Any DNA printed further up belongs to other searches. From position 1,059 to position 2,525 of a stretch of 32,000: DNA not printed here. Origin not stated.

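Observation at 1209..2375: Orphan 388-aa protein: unknown N-terminal domain fused to a HEPN-like Rx4H module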

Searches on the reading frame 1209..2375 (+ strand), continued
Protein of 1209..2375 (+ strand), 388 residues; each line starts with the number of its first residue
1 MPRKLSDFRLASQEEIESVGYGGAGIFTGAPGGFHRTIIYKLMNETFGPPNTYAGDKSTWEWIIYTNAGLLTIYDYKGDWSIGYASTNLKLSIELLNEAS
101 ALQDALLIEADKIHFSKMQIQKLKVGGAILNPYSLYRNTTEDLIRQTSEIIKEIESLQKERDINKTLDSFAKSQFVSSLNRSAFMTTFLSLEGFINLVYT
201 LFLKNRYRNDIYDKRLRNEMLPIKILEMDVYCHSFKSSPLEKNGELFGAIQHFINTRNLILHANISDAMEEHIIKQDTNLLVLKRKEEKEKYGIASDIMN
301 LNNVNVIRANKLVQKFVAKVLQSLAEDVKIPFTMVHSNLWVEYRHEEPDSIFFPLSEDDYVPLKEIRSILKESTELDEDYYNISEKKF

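Call 28: search_solved_structures(query=A2, max_evalue=10, show_alignments=3)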
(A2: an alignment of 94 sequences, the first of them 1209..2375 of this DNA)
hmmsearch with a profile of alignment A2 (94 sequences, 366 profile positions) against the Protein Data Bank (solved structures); distinct sequences matched with E-value up to 10: 3.
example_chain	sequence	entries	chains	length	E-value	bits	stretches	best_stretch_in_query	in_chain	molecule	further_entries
8u3b_G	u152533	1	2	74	0.15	14.4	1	301-344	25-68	Nitrate/nitrite response regulator protein NarL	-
1je8_A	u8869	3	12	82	0.44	12.8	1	299-341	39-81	Nitrate/Nitrite Response Regulator Protein NARL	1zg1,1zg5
7nyw_C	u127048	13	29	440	0.93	11.7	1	105-161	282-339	Chromosome partition protein MukF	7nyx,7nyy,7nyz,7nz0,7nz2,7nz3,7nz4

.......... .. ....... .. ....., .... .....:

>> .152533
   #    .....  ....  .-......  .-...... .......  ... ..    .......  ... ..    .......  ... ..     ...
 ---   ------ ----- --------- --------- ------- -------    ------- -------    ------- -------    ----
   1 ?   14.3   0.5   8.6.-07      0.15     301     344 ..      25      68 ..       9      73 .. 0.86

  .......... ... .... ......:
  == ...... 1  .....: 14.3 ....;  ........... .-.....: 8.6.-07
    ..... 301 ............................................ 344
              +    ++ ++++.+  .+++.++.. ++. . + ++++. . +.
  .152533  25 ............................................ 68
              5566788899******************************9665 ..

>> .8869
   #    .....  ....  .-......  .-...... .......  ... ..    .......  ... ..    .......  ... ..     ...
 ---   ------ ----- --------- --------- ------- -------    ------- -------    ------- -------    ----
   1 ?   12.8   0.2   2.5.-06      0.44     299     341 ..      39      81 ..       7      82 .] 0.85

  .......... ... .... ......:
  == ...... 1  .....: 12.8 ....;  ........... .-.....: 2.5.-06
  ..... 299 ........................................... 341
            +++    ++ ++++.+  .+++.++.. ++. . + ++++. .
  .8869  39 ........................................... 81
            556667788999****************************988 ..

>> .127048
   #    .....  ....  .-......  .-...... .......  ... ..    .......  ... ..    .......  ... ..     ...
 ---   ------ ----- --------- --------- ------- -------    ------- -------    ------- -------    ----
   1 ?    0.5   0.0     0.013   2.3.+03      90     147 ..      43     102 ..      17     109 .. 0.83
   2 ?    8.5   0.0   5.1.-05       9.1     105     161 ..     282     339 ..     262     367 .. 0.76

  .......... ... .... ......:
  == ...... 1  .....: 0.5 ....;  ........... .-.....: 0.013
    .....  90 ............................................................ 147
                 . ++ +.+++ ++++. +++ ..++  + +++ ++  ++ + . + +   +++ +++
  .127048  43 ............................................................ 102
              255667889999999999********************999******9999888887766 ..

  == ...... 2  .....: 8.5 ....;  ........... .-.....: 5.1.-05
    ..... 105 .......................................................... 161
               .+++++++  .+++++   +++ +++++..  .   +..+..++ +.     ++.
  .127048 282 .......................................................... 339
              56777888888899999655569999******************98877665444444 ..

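Call 29: search_protein_families(library=pfam, proteins=[P0109, P0116, P0120, P0125, P0130, P0140, P0145, P0152, P0161, P0172], max_evalue=0.1)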
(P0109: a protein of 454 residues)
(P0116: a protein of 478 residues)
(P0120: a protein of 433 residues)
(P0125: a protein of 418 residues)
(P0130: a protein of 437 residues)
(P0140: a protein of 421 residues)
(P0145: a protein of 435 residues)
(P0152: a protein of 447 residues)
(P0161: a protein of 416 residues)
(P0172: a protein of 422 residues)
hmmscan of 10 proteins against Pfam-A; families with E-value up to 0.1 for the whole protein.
P0109 (454 aa): 0 families

P0116 (478 aa): 3 families
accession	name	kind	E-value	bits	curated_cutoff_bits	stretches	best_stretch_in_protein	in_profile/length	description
PF13898.11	MINDY-3_4_CD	-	0.011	15.1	27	1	136-213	240-316/344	Deubiquitinating enzyme MINDY-3/4, conserved domain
PF14772.11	NYD-SP28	-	0.012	16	22.1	1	165-216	57-100/102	Sperm tail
PF01934.22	HepT-like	-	0.053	13.7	23.5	0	370-393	71-93/120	Ribonuclease HepT-like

P0120 (433 aa): 0 families

P0125 (418 aa): 1 family
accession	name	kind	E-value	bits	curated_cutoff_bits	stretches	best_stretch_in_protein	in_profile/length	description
PF12358.13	DUF3644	-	0.0082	16.2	27.6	1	254-369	26-142/183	Domain of unknown function (DUF3644)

P0130 (437 aa): 0 families

P0140 (421 aa): 1 family
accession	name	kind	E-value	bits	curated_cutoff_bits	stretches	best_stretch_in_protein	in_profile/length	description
PF12358.13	DUF3644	-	0.00017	21.7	27.6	1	250-374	31-153/183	Domain of unknown function (DUF3644)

P0145 (435 aa): 0 families

P0152 (447 aa): 0 families

P0161 (416 aa): 0 families

P0172 (422 aa): 0 families

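Call 31: search_protein_families(library=pfam, proteins=[P0044, P0045, P0046, P0048, P0049, P0050, P0053, P0058, P0060, P0063], max_evalue=0.1)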
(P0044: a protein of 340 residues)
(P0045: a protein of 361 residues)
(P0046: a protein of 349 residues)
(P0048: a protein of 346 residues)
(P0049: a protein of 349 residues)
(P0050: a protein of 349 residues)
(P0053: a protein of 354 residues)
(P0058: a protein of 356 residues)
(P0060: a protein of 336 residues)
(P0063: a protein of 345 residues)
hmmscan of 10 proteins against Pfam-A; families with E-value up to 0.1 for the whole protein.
P0044 (340 aa): 0 families

P0045 (361 aa): 3 families
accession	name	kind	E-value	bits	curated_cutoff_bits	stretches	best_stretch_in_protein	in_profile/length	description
PF18735.6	HEPN_RiboL-PSP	-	0.0035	17.7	28.4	0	182-288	24-172/191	RiboL-PSP-HEPN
PF18739.6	HEPN_Apea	-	0.071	14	24.4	0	213-291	39-115/136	Apea-like HEPN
PF19095.5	DUF5783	-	0.099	13.2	32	0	242-338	8-103/105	Family of unknown function (DUF5783)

P0046 (349 aa): 1 family
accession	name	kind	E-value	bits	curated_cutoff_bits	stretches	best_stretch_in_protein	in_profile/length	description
PF18735.6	HEPN_RiboL-PSP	-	0.0037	17.6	28.4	0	243-262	144-163/191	RiboL-PSP-HEPN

P0048 (346 aa): 0 families

P0049 (349 aa): 2 families
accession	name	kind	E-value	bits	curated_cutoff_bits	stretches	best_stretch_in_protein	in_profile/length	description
PF18735.6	HEPN_RiboL-PSP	-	0.0017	18.7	28.4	0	240-261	143-162/191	RiboL-PSP-HEPN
PF08793.15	2C_adapt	-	0.014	16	22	0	147-160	10-23/35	2-cysteine adaptor domain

P0050 (349 aa): 1 family
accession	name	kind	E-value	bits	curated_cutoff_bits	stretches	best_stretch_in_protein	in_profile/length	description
PF18735.6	HEPN_RiboL-PSP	-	0.019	15.3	28.4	1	168-258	25-124/191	RiboL-PSP-HEPN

P0053 (354 aa): 1 family
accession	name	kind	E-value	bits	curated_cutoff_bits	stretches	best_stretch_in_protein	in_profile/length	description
PF18735.6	HEPN_RiboL-PSP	-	0.036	14.4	28.4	0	176-266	29-163/191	RiboL-PSP-HEPN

P0058 (356 aa): 2 families
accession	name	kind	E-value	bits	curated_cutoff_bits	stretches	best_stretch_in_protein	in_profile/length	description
PF18735.6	HEPN_RiboL-PSP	-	0.0065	16.8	28.4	1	167-255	6-101/191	RiboL-PSP-HEPN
PF13492.12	GAF_3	-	0.043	14.6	27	1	58-130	18-90/129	GAF domain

P0060 (336 aa): 3 families
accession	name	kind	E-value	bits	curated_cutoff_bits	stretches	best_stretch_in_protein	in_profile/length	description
PF11995.13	DUF3490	-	0.027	14.7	25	1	85-167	58-140/161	Domain of unknown function (DUF3490)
PF17363.7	DUF5388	-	0.034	15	26.1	0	295-325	27-57/64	Family of unknown function (DUF5388)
PF21549.2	PRDM2_PR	-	0.081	13.1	27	0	218-261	47-90/123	PR domain zinc finger protein 2, PR domain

P0063 (345 aa): 1 family
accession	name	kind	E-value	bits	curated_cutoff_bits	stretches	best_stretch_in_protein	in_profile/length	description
PF20113.4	DUF6503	-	0.026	14.5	22.9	1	36-97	158-219/255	Family of unknown function (DUF6503)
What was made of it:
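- On Pfam PF18735 HEPN_RiboL-PSP: The relatives listed score 14-19 bits (call 31).
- All Pfam HEPN hits in relatives are below the gathering score (17.7, 17.6 and 18.7 bits against the 28.4-bit cut-off in the hits listed in call 31).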

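Call 36: find_encoding_contigs(protein=P0021, flank=8000, max_places=3)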
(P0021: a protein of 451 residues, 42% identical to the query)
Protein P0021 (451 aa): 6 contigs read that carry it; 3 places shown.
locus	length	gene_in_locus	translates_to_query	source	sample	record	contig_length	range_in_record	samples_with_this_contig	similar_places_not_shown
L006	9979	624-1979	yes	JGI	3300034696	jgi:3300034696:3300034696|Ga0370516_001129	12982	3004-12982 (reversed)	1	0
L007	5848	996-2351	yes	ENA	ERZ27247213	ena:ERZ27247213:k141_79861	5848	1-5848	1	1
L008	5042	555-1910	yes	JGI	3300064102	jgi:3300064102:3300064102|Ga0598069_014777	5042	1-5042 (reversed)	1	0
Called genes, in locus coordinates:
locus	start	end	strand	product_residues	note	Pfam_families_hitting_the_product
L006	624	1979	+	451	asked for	-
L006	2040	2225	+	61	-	-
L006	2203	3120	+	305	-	PF02463:SMC_N, PF13175:AAA_15, PF13476:AAA_23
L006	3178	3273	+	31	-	-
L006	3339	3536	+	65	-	-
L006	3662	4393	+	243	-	PF13304:AAA_21 (weak)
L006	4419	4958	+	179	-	-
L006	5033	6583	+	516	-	PF05762:VWA_CoxE (weak)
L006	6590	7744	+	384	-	PF00004:AAA (weak), PF07726:AAA_3, PF07728:AAA_5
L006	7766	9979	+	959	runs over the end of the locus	PF12705:PDDEXK_1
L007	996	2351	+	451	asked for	-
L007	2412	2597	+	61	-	-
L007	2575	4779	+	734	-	PF02463:SMC_N (weak), PF13175:AAA_15, PF13476:AAA_23, PF13304:AAA_21 (faint)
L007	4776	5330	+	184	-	-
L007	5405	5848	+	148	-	?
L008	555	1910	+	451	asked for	-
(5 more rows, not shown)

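Call 37: find_encoding_contigs(protein=P0020, flank=8000, max_places=3)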
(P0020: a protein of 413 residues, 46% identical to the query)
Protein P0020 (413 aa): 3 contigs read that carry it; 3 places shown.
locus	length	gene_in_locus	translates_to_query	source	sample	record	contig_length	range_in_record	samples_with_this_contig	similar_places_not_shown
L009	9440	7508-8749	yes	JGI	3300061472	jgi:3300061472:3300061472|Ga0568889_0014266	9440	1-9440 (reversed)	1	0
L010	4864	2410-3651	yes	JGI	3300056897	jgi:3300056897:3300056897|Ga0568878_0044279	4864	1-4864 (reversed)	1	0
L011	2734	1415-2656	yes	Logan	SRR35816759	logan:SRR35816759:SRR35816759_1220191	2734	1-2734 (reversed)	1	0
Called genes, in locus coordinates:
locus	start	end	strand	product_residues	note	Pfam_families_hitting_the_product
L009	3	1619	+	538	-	?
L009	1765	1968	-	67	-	-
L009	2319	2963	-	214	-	PF07366:SnoaL, PF12680:SnoaL_2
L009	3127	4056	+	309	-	PF13391:HNH_2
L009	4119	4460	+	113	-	PF12643:MazG-like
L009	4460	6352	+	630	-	PF04851:ResIII (faint), PF09848:SLFN-g3_helicase, PF20720:nSTAND3 (faint)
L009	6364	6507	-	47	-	-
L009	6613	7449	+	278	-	PF00520:Ion_trans, PF07885:Ion_trans_2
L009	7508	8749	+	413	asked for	-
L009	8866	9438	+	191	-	?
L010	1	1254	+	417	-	?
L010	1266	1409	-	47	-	-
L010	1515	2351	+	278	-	PF00520:Ion_trans, PF07885:Ion_trans_2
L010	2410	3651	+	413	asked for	-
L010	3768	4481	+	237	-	-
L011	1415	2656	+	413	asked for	-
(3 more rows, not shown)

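Call 38: find_encoding_contigs(protein=P0006, flank=8000, max_places=3)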
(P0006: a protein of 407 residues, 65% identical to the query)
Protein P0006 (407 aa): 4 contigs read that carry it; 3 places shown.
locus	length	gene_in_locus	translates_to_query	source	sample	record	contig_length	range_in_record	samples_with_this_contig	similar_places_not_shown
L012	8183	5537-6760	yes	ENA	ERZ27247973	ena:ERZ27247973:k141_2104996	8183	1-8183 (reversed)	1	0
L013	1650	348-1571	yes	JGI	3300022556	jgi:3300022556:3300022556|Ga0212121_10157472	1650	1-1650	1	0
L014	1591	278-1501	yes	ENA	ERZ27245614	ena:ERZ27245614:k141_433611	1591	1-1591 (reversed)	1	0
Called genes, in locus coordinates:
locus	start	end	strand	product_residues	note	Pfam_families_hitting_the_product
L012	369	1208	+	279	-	-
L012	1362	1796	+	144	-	-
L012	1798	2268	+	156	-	PF08937:ThsB_TIR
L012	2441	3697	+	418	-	PF03235:GmrSD_N, PF01844:HNH (weak)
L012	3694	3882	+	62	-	-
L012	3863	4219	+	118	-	PF13248:Zn_ribbon_3 (weak)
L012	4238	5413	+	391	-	PF04473:DUF553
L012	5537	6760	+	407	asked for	-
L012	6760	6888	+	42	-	-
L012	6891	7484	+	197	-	-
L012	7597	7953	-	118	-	-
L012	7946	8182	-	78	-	?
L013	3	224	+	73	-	?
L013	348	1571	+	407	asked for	-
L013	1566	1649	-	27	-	?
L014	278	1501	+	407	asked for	-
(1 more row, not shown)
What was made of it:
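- Small unannotated ORFs follow some homologues: a 61-aa ORF after P0021 (call 36) and a 42-aa ORF overlapping the stop of P0006 (call 38).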

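Call 39: find_encoding_contigs(protein=P0015, flank=8000, max_places=4)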
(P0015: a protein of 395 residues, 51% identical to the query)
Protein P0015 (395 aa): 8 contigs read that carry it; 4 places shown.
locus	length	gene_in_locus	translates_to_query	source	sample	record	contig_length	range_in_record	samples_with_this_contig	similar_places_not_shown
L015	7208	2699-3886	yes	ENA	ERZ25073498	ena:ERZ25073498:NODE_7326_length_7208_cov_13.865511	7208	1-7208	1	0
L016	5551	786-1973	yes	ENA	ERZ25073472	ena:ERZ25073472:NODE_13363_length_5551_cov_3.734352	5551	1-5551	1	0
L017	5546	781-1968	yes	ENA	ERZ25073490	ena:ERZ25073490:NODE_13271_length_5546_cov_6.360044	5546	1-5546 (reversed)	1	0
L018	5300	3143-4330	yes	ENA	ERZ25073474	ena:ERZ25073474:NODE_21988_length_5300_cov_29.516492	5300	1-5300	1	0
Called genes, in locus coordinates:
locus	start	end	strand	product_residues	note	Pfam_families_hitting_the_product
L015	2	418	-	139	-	?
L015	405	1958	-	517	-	-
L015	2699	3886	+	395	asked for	-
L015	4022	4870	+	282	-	PF14355:Abi_C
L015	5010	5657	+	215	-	-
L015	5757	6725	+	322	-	PF12773:DZR, PF13240:Zn_Ribbon_1 (weak)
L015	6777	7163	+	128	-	PF13518:HTH_28 (faint)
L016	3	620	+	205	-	?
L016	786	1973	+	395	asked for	-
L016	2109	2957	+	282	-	PF14355:Abi_C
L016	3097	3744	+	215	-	-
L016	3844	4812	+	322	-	PF12773:DZR, PF13240:Zn_Ribbon_1 (weak)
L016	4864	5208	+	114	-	PF13518:HTH_28 (faint)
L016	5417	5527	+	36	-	-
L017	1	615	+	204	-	?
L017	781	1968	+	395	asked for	-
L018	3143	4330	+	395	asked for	-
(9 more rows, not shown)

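Call 47: find_related_loci(query=A1, collection=genome_contigs, flank=10000)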
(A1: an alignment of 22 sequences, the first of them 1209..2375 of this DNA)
Query A1 (388 aa) in genome_contigs; peptide patterns used: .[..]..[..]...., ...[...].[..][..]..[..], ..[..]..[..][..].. (x = any residue, [..] = any of these).
105 stretches matched a pattern; 9 encode a relative of the query (tblastn E <= 1e-3); 9 distinct loci.
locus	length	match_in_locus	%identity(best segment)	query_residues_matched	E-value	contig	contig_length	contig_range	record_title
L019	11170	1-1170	39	8-388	2e-91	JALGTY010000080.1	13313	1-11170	MAG: Candidatus Zipacnadia bacterium isolate Meg22_1012_Bin_300 Meg22_1012_Bin_300_scaffold_17398, whole genome shotgun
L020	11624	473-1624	32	30-388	1e-60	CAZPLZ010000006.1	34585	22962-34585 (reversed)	MAG TPA_asm: uncultured bacterium isolate binchicken_co202_8 genome assembly, contig: NODE_208_length_34585_cov_22.73397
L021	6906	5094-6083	34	30-343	1e-52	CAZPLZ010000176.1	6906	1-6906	MAG TPA_asm: uncultured bacterium isolate binchicken_co202_8 genome assembly, contig: NODE_1378_length_6906_cov_26.78411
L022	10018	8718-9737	28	4-347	1e-31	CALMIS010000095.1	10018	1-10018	MAG TPA_asm: uncultured Chloroflexi bacterium isolate SRR2107183_bin.79_CONCOCT_v1.1_MAG genome assembly, contig: ERZ794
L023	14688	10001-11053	26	23-380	3e-29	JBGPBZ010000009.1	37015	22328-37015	MAG: Dehalococcoidia bacterium isolate OBJ_0618_050_61 k141_4192354_length_37015_cov_9.0570, whole genome shotgun sequen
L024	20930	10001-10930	27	10-330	3e-24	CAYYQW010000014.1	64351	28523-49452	MAG TPA_asm: uncultured Bacteroidaceae bacterium isolate binchicken_co8_20 genome assembly, contig: NODE_300_length_6435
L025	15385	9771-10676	25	40-347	9e-23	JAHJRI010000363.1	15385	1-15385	MAG: bacterium isolate OS_PC_MetaG.mb.142 OS_PC_MetaG.mb.142_k141_546808, whole genome shotgun sequence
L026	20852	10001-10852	25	40-325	1e-19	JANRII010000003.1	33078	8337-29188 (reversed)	MAG: Pseudanabaenaceae cyanobacterium bins.39 k141_4210638, whole genome shotgun sequence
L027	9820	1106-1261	65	206-255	8e-16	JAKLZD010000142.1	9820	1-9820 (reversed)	MAG: Candidatus Methylarchaceae archaeon HK01M k127_11104001, whole genome shotgun sequence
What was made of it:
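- Only 9 loci were found in 185,579 species genomes, spread over Chloroflexi, Dehalococcoidia, Bacteroidaceae, a cyanobacterium, 'Zipacnadia' and archaea (call 47). The distribution is extremely patchy: 9 loci in 185,579 species genomes (call 47).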

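Call 51: search_protein_families(library=pfam, alignment_id=A4, max_evalue=0.00001)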
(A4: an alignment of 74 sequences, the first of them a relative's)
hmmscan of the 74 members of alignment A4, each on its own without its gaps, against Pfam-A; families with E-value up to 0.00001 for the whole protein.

A. member 1, L019:1262-2914:+ (550 aa): 1 family
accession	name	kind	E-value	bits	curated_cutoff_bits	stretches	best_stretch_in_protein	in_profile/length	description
PF01019.26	G_glu_transpept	-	9.8e-105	351.7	27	1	51-543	13-507/512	Gamma-glutamyltranspeptidase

B. families by the number of members that match (of 74 scanned): 95 families (the first 25 are shown)
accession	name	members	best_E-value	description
PF04255.20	DUF433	3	4.8e-18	Protein of unknown function (DUF433)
PF01019.26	G_glu_transpept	2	1.8e-165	Gamma-glutamyltranspeptidase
PF06439.18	3keto-disac_hyd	2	1.3e-45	3-keto-disaccharide hydrolase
PF13426.13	PAS_9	2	1.5e-12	PAS domain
PF00989.32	PAS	2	5.5e-11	PAS fold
PF08448.16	PAS_4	2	2.6e-10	PAS fold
PF13188.13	PAS_8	2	3.2e-06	PAS domain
PF00012.26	HSP70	1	7.2e-261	Hsp70 protein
PF02446.23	Glyco_hydro_77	1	1.2e-173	4-alpha-glucanotransferase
PF00202.27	Aminotran_3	1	1.4e-115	Aminotransferase class-III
PF00437.27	T2SSE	1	5e-115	Type II/IV secretion system protein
PF01314.23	AFOR_C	1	3e-98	Aldehyde ferredoxin oxidoreductase, domains 2 & 3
PF00248.27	Aldo_ket_red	1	2.4e-80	Aldo/keto reductase family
PF00144.29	Beta-lactamase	1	9.6e-74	Beta-lactamase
PF14100.11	DUF6807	1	4.9e-72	Family of unknown function (DUF6807)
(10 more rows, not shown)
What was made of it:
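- Three DUF433 proteins and an XisH protein occur among the neighbours of distant relatives (call 51).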

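Call 52: search_protein_families(library=padloc, alignment_id=A4, max_evalue=0.00001)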
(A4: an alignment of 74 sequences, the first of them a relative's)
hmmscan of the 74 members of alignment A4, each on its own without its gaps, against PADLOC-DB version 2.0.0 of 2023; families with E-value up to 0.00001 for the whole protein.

A. member 1, L019:1262-2914:+ (550 aa): 0 families

B. families by the number of members that match (of 74 scanned): 40 families (the first 25 are shown)
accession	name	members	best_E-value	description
PDLC01097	C3a214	1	6e-128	GlgB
PDLC04835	PDC-S03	1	5.4e-96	-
PDLC01995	RtcR_PspF2--CARF_AAA_HTH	1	1.8e-62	-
PDLC04833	PDC-S03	1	3.5e-41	-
PDLC02196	IetA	1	3.3e-31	-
PDLC01993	RtcR--CARF_AAA_HTH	1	1.4e-29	-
PDLC01994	RtcR_PspF1--CARF_AAA_HTH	1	2.3e-28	-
PDLC02411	Aga_Helical-REase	1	2e-27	Class II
PDLC02195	IetA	1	9.5e-23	-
PDLC04135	mad3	1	1.3e-21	mads_3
PDLC02916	CSD_V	1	3e-19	-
PDLC04232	IetA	1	9.6e-19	-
PDLC04832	PDC-S03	1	9.3e-18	-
PDLC02404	Aga_Helical-REase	1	1.1e-16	Class II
PDLC04834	PDC-S03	1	1.1e-16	-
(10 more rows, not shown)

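Call 55: find_related_loci(query=A1, collection=viral_contigs, flank=8000)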
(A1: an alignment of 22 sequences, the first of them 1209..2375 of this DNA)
Query A1 (388 aa) in viral_contigs; peptide patterns used: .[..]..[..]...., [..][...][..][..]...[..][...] (x = any residue, [..] = any of these).
34 stretches matched a pattern, but none encodes a relative of the query by tblastn (E <= 1e-3).
